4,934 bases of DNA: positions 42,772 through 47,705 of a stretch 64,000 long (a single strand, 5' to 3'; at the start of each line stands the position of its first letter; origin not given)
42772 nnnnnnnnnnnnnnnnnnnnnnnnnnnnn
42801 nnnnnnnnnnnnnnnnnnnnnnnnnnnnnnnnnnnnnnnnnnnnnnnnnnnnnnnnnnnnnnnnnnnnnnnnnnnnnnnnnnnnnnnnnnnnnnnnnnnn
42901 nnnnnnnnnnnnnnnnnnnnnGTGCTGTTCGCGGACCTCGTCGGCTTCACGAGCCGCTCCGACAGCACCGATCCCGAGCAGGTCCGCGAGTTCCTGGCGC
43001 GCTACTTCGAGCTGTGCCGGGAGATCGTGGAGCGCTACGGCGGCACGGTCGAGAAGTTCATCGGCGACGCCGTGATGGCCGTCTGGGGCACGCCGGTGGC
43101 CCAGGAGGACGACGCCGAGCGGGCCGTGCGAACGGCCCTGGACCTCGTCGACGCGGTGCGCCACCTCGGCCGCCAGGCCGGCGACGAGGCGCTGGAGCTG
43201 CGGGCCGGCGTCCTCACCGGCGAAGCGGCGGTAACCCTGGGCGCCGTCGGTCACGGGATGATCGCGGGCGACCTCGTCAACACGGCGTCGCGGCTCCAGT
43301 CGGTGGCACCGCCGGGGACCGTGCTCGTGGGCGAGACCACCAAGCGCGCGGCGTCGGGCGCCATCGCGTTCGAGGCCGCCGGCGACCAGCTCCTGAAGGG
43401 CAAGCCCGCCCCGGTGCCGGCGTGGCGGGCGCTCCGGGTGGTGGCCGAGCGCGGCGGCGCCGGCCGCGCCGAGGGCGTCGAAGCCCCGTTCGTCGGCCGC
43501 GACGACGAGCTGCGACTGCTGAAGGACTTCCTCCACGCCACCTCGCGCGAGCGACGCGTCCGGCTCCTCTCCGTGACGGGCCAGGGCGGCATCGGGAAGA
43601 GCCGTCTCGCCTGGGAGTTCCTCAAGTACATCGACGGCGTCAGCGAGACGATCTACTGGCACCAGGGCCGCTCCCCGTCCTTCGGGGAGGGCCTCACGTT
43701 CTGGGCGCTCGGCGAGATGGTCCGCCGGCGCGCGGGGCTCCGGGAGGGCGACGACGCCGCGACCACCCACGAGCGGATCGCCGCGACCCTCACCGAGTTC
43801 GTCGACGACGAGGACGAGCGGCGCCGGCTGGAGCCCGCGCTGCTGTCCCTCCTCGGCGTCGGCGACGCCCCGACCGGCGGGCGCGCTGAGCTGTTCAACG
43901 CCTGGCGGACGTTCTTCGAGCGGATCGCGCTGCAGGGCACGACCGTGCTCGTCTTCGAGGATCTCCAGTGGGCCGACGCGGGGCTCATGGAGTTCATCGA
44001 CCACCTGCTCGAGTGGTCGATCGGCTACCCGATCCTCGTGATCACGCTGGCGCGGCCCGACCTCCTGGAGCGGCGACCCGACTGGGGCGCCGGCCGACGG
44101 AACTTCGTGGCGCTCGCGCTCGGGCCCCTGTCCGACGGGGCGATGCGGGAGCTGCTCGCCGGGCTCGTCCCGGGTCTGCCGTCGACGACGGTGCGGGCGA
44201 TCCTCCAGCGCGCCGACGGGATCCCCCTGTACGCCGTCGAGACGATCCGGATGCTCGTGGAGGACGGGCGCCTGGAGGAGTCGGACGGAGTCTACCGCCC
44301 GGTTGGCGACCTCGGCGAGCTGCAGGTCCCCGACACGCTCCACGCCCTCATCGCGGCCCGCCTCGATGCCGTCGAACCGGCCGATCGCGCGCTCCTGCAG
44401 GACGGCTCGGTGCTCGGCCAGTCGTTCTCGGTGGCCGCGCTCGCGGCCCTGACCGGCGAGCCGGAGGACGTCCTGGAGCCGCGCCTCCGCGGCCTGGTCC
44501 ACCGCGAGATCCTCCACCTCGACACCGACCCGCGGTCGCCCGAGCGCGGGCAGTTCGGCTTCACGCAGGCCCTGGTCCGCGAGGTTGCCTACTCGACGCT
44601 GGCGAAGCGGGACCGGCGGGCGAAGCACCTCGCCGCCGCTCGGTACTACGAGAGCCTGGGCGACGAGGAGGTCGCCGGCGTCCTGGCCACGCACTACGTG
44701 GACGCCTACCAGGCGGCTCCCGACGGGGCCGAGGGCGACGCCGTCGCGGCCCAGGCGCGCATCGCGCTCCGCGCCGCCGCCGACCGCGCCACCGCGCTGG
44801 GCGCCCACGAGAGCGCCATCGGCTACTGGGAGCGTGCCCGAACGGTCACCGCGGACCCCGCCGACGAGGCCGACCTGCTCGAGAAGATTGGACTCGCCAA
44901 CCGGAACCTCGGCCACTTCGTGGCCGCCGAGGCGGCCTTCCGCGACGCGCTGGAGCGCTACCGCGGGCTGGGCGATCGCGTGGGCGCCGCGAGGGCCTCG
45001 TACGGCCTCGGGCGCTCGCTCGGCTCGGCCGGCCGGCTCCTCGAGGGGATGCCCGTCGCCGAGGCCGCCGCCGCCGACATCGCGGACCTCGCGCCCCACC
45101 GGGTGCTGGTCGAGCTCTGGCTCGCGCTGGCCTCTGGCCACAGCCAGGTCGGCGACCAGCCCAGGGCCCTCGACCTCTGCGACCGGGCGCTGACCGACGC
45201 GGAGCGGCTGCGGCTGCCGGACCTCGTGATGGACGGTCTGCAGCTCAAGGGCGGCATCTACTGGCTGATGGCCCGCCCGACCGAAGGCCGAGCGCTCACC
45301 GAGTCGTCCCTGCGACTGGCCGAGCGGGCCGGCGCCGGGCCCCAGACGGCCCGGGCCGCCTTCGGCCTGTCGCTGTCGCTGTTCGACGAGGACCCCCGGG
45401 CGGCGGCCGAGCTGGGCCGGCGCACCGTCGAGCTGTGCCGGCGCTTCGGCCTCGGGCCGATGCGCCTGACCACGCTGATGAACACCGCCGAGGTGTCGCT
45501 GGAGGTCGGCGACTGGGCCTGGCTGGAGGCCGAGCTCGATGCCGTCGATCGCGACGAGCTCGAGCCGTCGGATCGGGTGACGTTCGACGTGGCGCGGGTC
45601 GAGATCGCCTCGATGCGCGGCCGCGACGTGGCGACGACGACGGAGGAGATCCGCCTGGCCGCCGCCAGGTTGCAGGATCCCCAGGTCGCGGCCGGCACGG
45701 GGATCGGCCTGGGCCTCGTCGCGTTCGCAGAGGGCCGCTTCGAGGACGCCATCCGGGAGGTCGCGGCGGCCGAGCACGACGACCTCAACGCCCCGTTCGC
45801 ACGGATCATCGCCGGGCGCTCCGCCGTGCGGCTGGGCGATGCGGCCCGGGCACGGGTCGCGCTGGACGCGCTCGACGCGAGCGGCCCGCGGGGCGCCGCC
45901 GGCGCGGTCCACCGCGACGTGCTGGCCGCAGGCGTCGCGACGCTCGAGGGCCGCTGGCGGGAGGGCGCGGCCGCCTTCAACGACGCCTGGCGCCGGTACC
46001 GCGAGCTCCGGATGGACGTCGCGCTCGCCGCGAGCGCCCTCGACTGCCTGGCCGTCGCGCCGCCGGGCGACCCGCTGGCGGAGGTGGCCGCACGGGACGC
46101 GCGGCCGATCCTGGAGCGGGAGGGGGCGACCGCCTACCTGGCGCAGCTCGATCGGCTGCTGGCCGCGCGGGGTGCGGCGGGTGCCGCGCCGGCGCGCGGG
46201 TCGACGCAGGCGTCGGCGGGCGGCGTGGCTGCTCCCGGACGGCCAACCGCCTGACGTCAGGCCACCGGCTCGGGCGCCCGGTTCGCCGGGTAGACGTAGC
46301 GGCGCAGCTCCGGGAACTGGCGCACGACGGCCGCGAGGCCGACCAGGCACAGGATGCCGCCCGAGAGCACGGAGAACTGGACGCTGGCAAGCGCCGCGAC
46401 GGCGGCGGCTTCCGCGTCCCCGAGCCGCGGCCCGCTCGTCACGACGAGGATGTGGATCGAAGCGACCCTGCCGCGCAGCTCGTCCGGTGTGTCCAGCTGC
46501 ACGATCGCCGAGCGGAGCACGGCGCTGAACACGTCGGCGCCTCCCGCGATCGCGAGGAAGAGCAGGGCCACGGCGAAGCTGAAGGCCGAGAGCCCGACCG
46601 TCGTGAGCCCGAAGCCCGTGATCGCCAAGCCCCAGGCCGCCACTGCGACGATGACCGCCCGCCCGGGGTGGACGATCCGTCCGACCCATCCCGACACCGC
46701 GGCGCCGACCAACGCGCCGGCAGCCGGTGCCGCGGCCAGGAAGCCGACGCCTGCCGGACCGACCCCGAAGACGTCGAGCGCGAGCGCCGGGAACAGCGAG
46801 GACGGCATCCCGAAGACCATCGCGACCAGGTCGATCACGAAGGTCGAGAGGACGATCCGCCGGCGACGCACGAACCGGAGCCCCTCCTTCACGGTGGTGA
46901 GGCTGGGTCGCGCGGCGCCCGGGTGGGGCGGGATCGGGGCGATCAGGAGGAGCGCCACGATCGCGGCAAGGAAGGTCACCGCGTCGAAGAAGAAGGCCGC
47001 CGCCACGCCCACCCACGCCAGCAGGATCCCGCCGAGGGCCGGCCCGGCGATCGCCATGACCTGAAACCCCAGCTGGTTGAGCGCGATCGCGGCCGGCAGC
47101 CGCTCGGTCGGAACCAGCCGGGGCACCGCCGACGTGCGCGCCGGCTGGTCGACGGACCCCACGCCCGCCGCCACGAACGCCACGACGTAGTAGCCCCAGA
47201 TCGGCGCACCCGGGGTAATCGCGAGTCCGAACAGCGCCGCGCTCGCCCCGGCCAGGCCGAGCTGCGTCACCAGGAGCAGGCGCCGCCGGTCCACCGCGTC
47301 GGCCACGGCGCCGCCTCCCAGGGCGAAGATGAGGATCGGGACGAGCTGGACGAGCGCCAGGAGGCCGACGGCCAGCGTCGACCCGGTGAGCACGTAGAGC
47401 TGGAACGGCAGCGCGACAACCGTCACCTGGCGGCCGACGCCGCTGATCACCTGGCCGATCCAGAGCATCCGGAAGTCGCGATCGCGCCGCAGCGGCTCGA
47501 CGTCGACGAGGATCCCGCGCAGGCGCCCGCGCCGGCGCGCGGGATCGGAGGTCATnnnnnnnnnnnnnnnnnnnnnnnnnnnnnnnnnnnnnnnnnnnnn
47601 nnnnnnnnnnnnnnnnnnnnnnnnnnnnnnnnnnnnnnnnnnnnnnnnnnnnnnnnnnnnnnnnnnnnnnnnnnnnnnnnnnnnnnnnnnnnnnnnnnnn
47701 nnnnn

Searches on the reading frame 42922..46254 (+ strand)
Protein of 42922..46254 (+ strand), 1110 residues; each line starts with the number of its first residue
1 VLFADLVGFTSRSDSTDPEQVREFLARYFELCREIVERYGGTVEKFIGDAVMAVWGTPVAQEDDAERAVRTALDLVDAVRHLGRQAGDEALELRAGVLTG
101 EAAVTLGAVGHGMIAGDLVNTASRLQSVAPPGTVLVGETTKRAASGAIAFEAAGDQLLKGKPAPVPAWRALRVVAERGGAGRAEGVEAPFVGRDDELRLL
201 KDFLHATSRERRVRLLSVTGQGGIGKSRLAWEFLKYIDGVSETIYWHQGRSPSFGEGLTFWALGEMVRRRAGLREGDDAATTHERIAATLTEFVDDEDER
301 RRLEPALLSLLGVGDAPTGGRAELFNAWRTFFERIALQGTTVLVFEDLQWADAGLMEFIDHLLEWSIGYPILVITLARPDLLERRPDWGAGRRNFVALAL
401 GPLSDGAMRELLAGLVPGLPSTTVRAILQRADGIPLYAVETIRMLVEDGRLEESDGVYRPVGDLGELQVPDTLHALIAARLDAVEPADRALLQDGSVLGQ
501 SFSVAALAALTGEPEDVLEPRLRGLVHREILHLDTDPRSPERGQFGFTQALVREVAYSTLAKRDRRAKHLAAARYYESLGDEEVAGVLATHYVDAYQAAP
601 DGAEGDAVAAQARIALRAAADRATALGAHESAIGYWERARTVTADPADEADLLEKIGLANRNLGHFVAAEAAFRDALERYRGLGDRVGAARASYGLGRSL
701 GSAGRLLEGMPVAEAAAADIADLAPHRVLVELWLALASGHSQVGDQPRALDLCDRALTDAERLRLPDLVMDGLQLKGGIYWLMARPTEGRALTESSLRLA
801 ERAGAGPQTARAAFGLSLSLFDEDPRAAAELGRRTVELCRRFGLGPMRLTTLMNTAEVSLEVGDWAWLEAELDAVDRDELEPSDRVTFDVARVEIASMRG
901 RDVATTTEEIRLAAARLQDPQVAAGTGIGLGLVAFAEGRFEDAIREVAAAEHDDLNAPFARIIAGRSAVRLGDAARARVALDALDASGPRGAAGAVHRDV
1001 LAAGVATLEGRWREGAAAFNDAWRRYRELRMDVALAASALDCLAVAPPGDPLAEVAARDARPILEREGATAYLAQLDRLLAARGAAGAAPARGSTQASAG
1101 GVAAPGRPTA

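Call 8: search_protein_families(library=pfam, proteins=[window:42922-46254:+])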
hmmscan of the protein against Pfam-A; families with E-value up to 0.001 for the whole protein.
window:42922-46254:+ (1110 aa): 4 families
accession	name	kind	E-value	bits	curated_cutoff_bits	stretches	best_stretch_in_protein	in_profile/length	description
PF00211.25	Guanylate_cyc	-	2.4e-21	76.6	21.9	1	1-161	11-173/183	Adenylate and Guanylate cyclase catalytic domain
PF13191.12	AAA_16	-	5.9e-21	76.1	32.6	1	189-365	1-158/167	AAA ATPase domain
PF13424.12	TPR_12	-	2.9e-07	31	30.1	1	776-840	9-76/77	Tetratricopeptide repeat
PF00515.34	TPR_1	-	0.00044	20.4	27.8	0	655-680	6-31/34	Tetratricopeptide repeat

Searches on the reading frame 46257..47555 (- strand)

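Call 8: search_protein_families(library=pfam, proteins=[window:46257-47555:-])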
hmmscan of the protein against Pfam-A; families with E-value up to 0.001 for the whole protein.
window:46257-47555:- (432 aa): 2 families
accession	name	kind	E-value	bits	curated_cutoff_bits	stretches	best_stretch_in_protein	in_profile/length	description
PF05977.19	MFS_3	-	1.6e-44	152.7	27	1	21-430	6-412/524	Transmembrane secretion effector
PF07690.21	MFS_1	-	1.6e-33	116.6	33.4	1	31-375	1-342/347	Major Facilitator Superfamily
